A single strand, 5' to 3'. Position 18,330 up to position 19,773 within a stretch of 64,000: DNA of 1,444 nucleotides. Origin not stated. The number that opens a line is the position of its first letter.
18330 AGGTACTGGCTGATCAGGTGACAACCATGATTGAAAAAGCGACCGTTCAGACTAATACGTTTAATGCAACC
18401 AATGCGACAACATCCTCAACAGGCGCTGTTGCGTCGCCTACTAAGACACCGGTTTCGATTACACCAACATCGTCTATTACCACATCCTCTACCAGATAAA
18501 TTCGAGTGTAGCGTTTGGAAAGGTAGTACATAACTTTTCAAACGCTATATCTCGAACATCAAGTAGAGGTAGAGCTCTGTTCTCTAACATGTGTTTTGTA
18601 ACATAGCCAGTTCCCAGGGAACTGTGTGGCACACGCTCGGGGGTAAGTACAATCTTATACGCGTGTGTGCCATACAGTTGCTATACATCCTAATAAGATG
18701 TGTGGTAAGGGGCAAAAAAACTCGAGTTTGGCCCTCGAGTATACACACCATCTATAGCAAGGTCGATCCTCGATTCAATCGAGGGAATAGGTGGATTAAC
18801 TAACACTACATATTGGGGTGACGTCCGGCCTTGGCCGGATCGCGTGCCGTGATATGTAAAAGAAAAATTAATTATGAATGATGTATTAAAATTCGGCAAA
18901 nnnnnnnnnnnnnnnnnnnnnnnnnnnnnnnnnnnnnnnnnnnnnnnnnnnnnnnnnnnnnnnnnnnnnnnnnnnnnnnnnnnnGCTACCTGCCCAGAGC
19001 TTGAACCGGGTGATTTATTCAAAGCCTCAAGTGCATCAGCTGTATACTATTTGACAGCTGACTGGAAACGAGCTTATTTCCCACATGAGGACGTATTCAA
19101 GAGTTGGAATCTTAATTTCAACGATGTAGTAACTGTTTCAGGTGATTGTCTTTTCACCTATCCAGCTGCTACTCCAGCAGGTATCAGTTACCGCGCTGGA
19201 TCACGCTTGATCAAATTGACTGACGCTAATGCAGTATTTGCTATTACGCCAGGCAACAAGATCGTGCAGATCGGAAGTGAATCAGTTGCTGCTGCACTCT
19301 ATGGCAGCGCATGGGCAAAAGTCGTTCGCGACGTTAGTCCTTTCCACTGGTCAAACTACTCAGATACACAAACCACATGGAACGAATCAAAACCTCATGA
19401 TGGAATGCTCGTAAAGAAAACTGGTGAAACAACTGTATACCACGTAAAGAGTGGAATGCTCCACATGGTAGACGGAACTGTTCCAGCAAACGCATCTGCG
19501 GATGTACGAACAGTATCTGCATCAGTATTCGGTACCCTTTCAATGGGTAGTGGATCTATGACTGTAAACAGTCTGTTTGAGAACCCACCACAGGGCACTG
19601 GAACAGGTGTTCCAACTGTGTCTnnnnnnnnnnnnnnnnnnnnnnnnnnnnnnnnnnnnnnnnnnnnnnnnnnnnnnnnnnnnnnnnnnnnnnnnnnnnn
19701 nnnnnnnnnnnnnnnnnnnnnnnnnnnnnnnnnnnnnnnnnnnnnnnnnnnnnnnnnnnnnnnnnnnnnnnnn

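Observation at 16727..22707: ECF sigma / anti-sigma pair directly upstream of a 1249-aa S-layer-like protein that heads the glycosylation island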

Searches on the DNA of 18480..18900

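Call 47: search_rna_families(source=window, start=18480, end=18900, threshold=evalue, max_evalue=10)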
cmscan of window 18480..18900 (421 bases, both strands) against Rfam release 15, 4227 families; matches with E-value up to 10: 3.
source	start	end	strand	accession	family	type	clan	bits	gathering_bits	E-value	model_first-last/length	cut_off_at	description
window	18495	18560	+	RF03779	mir-1805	Gene; miRNA;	-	17.5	64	0.55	1-84/84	no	mir-1805 microRNA precursor family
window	18621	18678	+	RF04241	mir-5014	Gene; miRNA;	-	17.3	101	0.8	1-123/123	no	mir-5014 microRNA precursor family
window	18501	18556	+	RF03957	mir-5856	Gene; miRNA;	-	16.4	90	1.3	11-60/70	no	mir-5856 microRNA precursor family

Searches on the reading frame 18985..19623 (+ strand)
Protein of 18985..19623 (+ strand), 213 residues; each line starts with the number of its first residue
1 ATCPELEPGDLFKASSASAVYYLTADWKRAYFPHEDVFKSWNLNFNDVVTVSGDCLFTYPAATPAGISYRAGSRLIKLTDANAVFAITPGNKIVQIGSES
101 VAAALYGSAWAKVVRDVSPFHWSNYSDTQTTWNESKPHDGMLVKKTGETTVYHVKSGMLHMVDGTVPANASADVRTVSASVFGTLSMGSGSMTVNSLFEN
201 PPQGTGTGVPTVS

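Call 40: predict_structure(alignment_id=A1)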
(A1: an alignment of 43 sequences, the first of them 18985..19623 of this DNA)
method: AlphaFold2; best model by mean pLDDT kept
length: 213 residues; sequences in the alignment: 43
mean_pLDDT: 92.6   pTM: 0.86
mean pLDDT of the five models: 92.6, 92.2, 91.9, 91.5, 91.1
residues with pLDDT >= 90: 189; 70-90: 13; 50-70: 3; < 50: 8
segments of 3 or more residues with pLDDT < 50: 206-213
pLDDT, mean of each block of 10 residues (from residue 1): 90 95 95 95 96 93 94 95 96 97 98 95 87 97 98 98 95 97 98 93 60 43
secondary structure, 60 per line:
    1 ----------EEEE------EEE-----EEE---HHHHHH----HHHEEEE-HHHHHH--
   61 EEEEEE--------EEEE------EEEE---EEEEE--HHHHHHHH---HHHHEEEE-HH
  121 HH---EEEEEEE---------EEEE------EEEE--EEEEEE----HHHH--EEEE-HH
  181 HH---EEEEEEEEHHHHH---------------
elements in order: E11-14 E21-23 E29-31 H35-40 E48-51 H53-58 E61-66 E75-78 E85-88 E92-96 H99-106 H110-113 E114-117 H119-122 E126-132 E142-145 E152-155 E158-163 H168-171 E174-177 H179-182 E186-193 H194-198

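Call 94: fold_search(model_id=the predicted structure, library=viral)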
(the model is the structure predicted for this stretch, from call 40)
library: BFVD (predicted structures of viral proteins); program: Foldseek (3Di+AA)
matches with E <= 10: 137; with E <= 0.001: 1
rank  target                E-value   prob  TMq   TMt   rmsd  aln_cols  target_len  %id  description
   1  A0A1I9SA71            9.1e-05  1.00  0.26  0.44   7.7       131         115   11  Uncharacterized protein [Rhodococcus phage Weasels2]
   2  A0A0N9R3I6            4.8e-03  1.00  0.31  0.19   7.0       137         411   12  Uncharacterized protein [Chrysochromulina ericina virus CeV-01B]
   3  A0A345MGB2            1.3e-02  1.00  0.25  0.49   1.5        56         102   16  Uncharacterized protein [Streptomyces phage LukeCage]
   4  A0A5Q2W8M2            1.5e-02  1.00  0.25  0.11   1.6        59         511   20  (no name in the UniProt tables at hand)
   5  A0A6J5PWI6            5.3e-02  1.00  0.24  0.43   2.8        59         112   22  Uncharacterized protein [uncultured Caudovirales phage]
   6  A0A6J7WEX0            7.3e-02  0.54  0.23  0.23  14.4       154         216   19  CHAP domain containing protein [uncultured Caudovirales phage]
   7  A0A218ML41            1.5e-01  0.96  0.22  0.24   5.6        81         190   16  Uncharacterized protein [uncultured virus]
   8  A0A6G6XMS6            5.2e-01  0.92  0.22  0.15   2.3        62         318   21  (no name in the UniProt tables at hand)
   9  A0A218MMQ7            6.1e-01  0.72  0.22  0.07   5.0        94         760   11  Uncharacterized protein [uncultured virus]
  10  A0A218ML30            6.8e-01  0.75  0.22  0.12   6.6       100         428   11  Uncharacterized protein [uncultured virus]
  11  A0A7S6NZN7            7.2e-01  0.84  0.23  0.08   3.0        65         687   20  (no name in the UniProt tables at hand)
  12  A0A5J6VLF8            7.2e-01  0.04  0.11  0.07  14.7       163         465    9  Regulator of chromosome condensation repeat protein [Megaviridae environmental sample]
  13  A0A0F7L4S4            1.0e+00  0.80  0.24  0.16   3.3        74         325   18  Uncharacterized protein [uncultured marine virus]
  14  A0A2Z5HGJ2            1.1e+00  0.02  0.12  0.08  15.8       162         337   12  (no name in the UniProt tables at hand)
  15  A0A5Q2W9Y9            1.3e+00  0.51  0.20  0.13   3.5        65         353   14  (no name in the UniProt tables at hand)
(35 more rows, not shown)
